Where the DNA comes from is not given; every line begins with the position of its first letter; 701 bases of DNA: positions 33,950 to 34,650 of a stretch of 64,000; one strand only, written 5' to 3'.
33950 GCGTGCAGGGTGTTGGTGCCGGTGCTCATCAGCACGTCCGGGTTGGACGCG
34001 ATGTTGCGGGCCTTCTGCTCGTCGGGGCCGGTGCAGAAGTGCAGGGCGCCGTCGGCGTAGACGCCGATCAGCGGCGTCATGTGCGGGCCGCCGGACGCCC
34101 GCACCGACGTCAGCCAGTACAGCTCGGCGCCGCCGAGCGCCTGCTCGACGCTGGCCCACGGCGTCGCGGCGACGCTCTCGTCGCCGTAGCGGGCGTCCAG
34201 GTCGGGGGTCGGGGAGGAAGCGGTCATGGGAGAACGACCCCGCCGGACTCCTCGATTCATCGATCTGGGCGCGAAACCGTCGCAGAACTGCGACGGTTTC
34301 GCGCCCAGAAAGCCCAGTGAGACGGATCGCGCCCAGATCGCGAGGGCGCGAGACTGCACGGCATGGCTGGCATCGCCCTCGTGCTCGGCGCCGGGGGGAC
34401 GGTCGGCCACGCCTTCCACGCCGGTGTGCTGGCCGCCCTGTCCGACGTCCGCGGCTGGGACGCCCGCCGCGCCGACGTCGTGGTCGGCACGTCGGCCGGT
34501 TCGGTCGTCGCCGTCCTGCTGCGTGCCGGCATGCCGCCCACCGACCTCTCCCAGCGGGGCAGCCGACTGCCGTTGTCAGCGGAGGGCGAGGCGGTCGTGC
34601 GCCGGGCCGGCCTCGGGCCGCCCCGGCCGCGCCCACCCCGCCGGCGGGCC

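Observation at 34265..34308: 44-bp perfect palindrome in a divergent promoter region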

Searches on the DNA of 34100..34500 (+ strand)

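Call 8: search_rna_families(source=window, start=34100, end=34500, threshold=evalue, max_evalue=10)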
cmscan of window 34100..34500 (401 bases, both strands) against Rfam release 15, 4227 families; matches with E-value up to 10: 5.
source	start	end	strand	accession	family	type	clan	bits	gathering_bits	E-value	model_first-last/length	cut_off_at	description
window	34264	34310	+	RF04168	MIR839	Gene; miRNA;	-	21.7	200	0.034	1-267/267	no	MIR839 microRNA precursor family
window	34161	34286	-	RF02605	scr5239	Gene; sRNA;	-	17.3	64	1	1-158/158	no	Streptomyces sRNA scr5239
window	34357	34416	-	RF03929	mir-6579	Gene; miRNA;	-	14.9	47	7.2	1-68/68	no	mir-6579 microRNA precursor family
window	34197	34213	-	RF01791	F6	Gene; sRNA;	-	14.4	46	9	21-37/57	no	F6 TB sRNA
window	34395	34439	+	RF01837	toga_FSE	Cis-reg; frameshift_element;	-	14.3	40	6.7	1-29/29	no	togavirus ribosomal frameshift element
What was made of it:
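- On Any Rfam family: The best match was MIR839 at 21.7 bits against a threshold of 200, and nothing was meaningful (call 8).
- Tried and rejected: Rfam on the spacer: nothing meaningful (call 8).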

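Call 42: build_rna_model(alignment_id=A1, structure=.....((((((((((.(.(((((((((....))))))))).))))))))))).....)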
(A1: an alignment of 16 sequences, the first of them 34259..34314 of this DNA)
Model R1 built from alignment A1 (16 sequences, 57 columns); structure: as given.
model positions 55; base pairs 20; branch points 0; effective number of sequences 10.42; information 1.011 bits per position. Calibrated on 0.2 Mb of random sequence (short: E-values are rough).
structure used (alignment columns):
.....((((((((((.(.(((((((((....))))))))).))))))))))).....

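Call 43: search_with_rna_model(model_id=R1, source=window, max_evalue=10, show_alignments=4)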
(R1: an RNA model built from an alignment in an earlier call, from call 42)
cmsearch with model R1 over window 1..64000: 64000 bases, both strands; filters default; matches with E-value up to 10: 7.
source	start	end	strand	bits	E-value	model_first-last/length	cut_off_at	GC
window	34259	34314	+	58.7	9e-14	1-55/55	no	0.62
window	34259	34314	-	53.6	2.2e-12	1-55/55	no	0.62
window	17739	17782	+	17.2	0.014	1-55/55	no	0.77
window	17746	17774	-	13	0.19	14-42/55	no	0.76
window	12416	12462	+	11.4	0.52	10-46/55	no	0.83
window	3240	3268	+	9.5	1.7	1-55/55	no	0.72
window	21072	21104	-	8.9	2.5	12-44/55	no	0.76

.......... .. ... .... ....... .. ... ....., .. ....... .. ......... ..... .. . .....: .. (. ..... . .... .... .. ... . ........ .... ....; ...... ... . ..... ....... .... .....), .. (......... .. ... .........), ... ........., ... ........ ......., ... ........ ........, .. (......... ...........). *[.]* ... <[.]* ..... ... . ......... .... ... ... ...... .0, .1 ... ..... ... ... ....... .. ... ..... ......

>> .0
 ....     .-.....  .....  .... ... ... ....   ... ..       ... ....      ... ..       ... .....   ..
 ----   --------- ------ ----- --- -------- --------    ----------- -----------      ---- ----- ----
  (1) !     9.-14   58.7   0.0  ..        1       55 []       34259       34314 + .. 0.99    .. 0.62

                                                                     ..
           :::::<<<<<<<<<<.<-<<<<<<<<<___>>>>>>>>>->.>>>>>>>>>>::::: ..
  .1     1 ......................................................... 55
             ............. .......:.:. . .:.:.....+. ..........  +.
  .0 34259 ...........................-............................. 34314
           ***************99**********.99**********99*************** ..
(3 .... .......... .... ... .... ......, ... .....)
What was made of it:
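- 34264..34309 (.): HP1, the perfect palindrome. It is an inverted pair of the repeat unit: R' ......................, then AA, then R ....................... The covariance model R1 scores it at 58.7 bits, E = 9e-14 (call 43).
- The window holds only one full copy in 64 kb (call 43).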

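Call 44: search_with_rna_model(model_id=R1, sources=[L089, L090, L091, L092, L093, L094, L095, L096, L097, L098, L099, L100, L101, L102, L103, L104, L105, L106, L107, L108, L109, L110, L111, L112, L113, L114, L115, L116, L117, L118, L119, L120, L121, L122, L123, L124, L125, L126, L127, L128, L129, L130, L131, L132, L133, L134, L135, L136, L137, L138, L139, L140, L141, L142, L143, L144, L145, L146, L147, L148, L149, L150, L151, L152, L153, L154, L155, L156, L157, L158, L159, L160, L161, L162, L163, L164, L165, L166, L167, L168, L169, L170, L171, L172, L173, L174, L175, L176, L177, L178, L179, L180, L181, L182, L183, L184, L185, L186, L187, L188], max_evalue=0.1)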
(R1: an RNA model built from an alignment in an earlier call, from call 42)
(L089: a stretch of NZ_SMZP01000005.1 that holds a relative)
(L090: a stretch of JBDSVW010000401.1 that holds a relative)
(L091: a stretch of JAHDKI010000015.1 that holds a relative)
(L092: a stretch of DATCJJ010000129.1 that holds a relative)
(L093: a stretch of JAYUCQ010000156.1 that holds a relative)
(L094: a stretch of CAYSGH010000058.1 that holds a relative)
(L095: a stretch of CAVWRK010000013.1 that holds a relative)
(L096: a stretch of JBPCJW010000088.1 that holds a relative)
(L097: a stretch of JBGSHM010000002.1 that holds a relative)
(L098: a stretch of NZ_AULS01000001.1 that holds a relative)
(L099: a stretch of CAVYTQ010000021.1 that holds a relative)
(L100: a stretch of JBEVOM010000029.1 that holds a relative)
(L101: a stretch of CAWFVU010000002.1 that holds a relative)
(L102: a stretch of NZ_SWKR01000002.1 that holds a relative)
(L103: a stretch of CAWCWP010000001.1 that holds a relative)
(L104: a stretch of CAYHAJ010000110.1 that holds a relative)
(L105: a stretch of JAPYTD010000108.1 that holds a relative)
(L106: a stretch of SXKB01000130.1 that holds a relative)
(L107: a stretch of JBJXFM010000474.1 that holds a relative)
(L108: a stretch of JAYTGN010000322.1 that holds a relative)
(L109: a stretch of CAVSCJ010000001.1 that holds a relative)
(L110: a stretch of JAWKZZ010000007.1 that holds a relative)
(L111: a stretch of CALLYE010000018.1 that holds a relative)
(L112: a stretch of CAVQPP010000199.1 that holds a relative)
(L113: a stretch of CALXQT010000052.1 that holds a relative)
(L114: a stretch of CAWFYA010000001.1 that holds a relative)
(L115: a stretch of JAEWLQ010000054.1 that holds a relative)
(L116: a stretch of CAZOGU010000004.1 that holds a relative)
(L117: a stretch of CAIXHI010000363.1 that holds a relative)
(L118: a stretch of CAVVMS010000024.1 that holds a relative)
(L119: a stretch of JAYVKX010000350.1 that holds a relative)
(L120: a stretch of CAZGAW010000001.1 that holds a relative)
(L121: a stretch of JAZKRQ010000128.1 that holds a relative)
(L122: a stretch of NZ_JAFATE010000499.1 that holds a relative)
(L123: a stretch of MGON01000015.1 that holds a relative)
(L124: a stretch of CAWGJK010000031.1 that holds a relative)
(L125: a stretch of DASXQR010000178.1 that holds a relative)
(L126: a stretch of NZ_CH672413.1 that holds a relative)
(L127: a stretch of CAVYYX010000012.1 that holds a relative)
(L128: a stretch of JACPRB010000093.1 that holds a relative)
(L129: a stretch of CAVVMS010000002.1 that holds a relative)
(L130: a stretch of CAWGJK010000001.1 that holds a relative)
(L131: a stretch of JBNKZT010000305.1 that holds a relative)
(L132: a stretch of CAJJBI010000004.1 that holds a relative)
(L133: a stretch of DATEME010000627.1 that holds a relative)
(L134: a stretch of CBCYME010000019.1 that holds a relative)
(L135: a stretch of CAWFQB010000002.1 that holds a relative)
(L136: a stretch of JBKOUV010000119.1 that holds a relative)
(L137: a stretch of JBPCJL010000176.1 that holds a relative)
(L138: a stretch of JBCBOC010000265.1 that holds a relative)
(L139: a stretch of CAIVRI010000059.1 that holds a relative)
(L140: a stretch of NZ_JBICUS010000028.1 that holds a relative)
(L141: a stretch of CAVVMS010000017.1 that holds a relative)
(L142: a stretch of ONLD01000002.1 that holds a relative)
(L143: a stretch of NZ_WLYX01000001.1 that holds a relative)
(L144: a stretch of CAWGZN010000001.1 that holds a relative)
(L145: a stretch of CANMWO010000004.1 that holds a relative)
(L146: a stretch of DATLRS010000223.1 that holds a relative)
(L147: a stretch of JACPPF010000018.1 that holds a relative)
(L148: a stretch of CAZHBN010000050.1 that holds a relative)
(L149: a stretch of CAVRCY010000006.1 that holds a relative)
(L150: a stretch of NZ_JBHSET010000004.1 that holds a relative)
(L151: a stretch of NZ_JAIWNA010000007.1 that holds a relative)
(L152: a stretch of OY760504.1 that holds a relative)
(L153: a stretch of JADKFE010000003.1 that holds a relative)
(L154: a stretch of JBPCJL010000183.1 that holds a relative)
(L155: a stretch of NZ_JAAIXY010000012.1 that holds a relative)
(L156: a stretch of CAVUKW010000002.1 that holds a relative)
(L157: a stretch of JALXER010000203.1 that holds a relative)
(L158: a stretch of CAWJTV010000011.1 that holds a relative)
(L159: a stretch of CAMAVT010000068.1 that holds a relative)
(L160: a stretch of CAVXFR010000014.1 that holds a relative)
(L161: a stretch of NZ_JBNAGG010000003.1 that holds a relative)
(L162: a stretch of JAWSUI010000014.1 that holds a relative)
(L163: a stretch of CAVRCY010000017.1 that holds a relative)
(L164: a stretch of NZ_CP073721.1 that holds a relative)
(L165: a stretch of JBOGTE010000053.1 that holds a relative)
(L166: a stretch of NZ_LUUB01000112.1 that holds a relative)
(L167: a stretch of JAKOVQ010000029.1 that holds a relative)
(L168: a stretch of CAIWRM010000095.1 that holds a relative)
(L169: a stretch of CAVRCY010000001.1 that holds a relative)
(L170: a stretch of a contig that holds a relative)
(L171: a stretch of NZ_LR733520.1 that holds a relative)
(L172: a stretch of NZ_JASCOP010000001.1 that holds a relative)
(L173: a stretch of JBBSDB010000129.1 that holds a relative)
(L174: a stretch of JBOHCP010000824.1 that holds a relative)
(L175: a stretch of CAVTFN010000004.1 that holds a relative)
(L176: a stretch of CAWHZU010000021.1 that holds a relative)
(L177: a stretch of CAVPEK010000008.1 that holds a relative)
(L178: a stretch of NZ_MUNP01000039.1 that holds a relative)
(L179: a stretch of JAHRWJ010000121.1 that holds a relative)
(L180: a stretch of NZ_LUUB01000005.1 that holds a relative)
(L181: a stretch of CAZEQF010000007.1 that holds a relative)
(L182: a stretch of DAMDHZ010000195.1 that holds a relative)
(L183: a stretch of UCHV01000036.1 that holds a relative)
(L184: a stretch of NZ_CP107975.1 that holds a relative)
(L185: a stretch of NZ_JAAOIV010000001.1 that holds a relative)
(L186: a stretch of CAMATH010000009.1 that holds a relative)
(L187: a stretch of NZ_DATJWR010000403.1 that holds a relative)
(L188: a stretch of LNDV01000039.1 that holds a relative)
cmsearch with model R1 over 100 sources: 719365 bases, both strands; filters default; matches with E-value up to 0.1: 36.
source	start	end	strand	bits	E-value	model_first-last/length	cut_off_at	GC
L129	7353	7407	+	77.6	8.4e-18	1-55/55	no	0.65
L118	3636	3690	-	69.1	1.6e-15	1-55/55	no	0.65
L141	5709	5763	-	68.3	2.7e-15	1-55/55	no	0.69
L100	1532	1586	+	68.1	3e-15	1-55/55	no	0.71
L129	7353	7407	-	67.6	4.3e-15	1-55/55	no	0.65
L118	3636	3690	+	67.6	4.3e-15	1-55/55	no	0.65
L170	3156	3210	-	67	6.2e-15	1-55/55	no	0.64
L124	2205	2259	+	65.2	1.9e-14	1-55/55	no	0.62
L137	256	309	+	65.1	2e-14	1-55/55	no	0.61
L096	1825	1878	-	64.4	3.1e-14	1-55/55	no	0.69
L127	7058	7112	+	63.4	5.7e-14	1-55/55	no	0.6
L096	1825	1878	+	63.4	5.7e-14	1-55/55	no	0.69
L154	960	1015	+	61.8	1.5e-13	1-55/55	no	0.62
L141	5709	5763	+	61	2.5e-13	1-55/55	no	0.69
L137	256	309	-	59.7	5.7e-13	1-55/55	no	0.61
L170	3156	3210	+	59.3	7.3e-13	1-55/55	no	0.64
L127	7058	7112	-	57.5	2.1e-12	1-55/55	no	0.6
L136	1106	1160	+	57.1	2.7e-12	1-55/55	no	0.65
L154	877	931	+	55.9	5.8e-12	1-55/55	no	0.62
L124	2205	2259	-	53.7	2.3e-11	1-55/55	no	0.62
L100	1532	1586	-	52.6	4.4e-11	1-55/55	no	0.71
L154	877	931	-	52.4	5.2e-11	1-55/55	no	0.62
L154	960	1015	-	50.8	1.4e-10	1-55/55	no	0.62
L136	1106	1160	-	44.6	6.4e-09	1-55/55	no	0.65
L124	73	126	-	37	7.2e-07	1-55/55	no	0.65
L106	1560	1614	-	34.4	3.6e-06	1-55/55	no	0.65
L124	73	126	+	30.4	4.3e-05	1-55/55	no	0.65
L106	1532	1614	+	28.7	0.00013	1-55/55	no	0.66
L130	1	34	+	27.5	0.00026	23-55/55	5'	0.65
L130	1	34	-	24.7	0.0015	1-35/55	3'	0.65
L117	1722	1776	-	24.1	0.0021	1-55/55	no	0.69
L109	3750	3801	-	19.6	0.035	1-55/55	no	0.75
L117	1722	1776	+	19.4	0.04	1-55/55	no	0.69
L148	1111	1146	-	18.8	0.059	1-55/55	no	0.72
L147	5889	5940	-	18.5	0.069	1-55/55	no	0.63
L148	1111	1146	+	18.5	0.07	1-55/55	no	0.72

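Call 45: search_with_rna_model(model_id=R1, sources=[L189, L190, L191, L192, L193, L194, L195, L196, L197, L198, L199, L200, L201, L202, L001, L002, L003, L004, L005, L006, L007, L008, L009, L010, L011, L012, L013, L014, L015, L016, L017, L018, L019, L020, L021, L022, L023, L024, L025, L026, L027, L028, L029, L030, L031, L032, L033, L034, L035, L036, L037, L038, L039, L040, L041, L042, L043, L044, L045, L046, L047, L048, L049, L050, L051, L052, L053, L054, L055, L056, L057, L058, L059, L060, L061, L062, L063, L064, L065, L066, L067, L068, L069, L070, L071], max_evalue=0.1)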
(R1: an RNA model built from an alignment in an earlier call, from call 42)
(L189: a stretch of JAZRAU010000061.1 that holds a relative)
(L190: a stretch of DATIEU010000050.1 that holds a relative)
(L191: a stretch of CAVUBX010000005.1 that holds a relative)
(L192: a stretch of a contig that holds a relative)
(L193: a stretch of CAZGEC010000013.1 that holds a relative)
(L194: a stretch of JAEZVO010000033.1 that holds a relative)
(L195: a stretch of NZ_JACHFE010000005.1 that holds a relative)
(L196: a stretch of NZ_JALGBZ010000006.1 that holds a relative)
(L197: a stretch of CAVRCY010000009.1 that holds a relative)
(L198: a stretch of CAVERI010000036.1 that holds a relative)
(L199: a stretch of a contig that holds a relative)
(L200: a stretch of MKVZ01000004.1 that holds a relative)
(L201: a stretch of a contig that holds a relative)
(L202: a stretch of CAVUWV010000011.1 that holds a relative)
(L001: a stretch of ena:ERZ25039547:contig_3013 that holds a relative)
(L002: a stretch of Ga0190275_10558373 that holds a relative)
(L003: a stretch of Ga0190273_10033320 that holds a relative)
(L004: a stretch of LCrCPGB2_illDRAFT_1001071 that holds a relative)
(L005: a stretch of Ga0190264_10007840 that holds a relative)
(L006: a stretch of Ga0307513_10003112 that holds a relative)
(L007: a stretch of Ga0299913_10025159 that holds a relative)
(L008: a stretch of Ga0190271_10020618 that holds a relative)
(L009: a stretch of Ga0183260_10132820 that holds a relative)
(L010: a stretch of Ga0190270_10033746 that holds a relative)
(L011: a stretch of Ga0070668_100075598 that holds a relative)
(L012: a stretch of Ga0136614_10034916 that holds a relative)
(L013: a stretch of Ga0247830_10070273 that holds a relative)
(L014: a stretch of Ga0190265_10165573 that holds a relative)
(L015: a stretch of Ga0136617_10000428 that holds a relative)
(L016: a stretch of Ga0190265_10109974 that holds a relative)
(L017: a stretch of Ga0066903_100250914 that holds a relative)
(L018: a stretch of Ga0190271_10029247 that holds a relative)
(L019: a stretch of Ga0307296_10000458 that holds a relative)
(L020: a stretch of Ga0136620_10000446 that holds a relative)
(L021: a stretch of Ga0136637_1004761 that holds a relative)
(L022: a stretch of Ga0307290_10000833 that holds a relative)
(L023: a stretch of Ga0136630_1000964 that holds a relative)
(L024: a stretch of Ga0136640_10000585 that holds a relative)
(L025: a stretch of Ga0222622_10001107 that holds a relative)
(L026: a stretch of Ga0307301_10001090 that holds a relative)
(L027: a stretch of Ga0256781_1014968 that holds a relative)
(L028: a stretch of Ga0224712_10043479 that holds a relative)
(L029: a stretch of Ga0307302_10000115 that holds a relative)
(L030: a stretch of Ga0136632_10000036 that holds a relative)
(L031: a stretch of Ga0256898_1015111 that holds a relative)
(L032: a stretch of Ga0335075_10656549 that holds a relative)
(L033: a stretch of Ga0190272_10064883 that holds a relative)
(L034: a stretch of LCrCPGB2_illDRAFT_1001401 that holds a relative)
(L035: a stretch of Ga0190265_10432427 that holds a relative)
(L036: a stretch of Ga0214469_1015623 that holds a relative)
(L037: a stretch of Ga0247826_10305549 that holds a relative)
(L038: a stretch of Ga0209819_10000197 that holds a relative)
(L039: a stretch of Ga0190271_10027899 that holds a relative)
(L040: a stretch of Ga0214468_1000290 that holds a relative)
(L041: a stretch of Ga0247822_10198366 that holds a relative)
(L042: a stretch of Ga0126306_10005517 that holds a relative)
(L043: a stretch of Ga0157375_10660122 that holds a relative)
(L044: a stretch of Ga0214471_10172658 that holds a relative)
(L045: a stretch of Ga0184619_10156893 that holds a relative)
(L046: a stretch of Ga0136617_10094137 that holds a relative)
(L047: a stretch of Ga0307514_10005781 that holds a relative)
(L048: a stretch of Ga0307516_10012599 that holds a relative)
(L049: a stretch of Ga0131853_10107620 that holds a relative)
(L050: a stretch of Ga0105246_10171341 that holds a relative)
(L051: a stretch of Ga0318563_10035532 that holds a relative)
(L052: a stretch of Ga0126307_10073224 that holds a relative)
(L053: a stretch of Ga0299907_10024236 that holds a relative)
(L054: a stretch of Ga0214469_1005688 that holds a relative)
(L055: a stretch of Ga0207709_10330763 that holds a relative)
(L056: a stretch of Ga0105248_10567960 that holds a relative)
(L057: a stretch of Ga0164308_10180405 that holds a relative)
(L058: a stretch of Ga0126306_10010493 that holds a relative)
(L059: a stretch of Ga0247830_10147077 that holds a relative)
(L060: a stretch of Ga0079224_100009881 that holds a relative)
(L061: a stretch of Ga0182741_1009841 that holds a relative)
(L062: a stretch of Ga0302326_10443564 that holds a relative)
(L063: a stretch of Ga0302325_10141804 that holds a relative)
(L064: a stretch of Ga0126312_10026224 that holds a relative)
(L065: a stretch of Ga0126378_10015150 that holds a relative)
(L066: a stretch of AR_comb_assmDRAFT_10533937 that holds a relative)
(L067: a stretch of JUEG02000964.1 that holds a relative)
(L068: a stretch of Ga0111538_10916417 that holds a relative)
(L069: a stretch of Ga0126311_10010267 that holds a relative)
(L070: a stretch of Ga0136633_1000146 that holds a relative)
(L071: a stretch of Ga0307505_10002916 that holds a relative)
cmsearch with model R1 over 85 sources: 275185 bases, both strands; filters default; matches with E-value up to 0.1: 12.
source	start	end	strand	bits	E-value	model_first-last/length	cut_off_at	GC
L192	1889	1943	+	66.7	2.8e-15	1-55/55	no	0.64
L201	4603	4656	+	61.8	5.7e-14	1-55/55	no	0.67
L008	2024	2078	+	57.9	6.4e-13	1-55/55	no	0.67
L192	1889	1943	-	52.2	2.2e-11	1-55/55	no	0.64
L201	4603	4656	-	51.8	2.9e-11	1-55/55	no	0.67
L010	1003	1057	+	45.6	1.3e-09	1-55/55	no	0.69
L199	4027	4080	+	45.6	1.3e-09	1-55/55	no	0.72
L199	4027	4080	-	45.5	1.4e-09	1-55/55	no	0.72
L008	2024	2078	-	42.9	7.2e-09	1-55/55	no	0.67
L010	1003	1057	-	31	1.1e-05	1-55/55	no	0.69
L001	4398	4453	+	25.6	0.00034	1-55/55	no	0.7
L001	4398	4453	-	25.3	0.0004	1-55/55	no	0.7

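Call 64: search_dna_similar(query=window:34255-34360:+, collection=plasmids, mode=distant, max_evalue=0.01, max_rows=10)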
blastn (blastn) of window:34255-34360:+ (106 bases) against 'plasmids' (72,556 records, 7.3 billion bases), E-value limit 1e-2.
No match.
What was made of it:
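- Tried and rejected: Plasmid collection with blastn: no match (call 64).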

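Call 81: search_with_rna_model(model_id=R1, sources=[L072, L073, L074, L075, L076, L077, L078, L079, L080, L081, L082, L083, L084, L085, L086, L087, L088, L203, L204, L205], max_evalue=0.1)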
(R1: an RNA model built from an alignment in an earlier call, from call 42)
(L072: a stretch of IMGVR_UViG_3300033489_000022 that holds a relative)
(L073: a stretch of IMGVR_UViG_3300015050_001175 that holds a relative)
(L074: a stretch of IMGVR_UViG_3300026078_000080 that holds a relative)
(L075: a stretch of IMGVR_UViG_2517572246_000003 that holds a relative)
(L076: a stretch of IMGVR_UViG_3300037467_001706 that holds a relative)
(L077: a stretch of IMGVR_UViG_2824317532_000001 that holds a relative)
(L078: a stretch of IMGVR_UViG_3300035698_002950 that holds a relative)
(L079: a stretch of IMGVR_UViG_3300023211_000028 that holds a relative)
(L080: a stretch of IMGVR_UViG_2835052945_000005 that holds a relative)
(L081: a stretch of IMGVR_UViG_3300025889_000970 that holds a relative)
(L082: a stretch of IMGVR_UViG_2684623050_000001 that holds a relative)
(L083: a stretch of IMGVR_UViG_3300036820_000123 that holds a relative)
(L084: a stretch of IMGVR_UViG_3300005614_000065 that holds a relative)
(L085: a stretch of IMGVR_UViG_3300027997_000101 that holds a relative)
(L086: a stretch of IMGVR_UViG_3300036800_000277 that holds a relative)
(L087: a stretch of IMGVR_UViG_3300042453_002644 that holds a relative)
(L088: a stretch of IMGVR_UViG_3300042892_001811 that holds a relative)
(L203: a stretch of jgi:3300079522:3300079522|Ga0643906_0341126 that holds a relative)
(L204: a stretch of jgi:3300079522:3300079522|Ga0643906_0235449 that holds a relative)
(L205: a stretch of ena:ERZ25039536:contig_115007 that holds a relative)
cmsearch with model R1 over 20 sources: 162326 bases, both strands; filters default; matches with E-value up to 0.1: 5.
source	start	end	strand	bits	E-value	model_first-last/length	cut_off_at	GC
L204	913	968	-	64.2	7.7e-15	1-55/55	no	0.68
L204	913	968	+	55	2.3e-12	1-55/55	no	0.68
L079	130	180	+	18.8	0.013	1-55/55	no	0.73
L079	130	180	-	17.8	0.025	1-55/55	no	0.73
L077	1962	1998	-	16.5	0.057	9-47/55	no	0.84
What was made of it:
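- All are in those MAG loci or in soil metagenome contigs carrying PNPOx relatives (L008, L010, L204), and none is in about 105 loci from other phyla or viral contigs (calls 43, 44, 45, 81).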
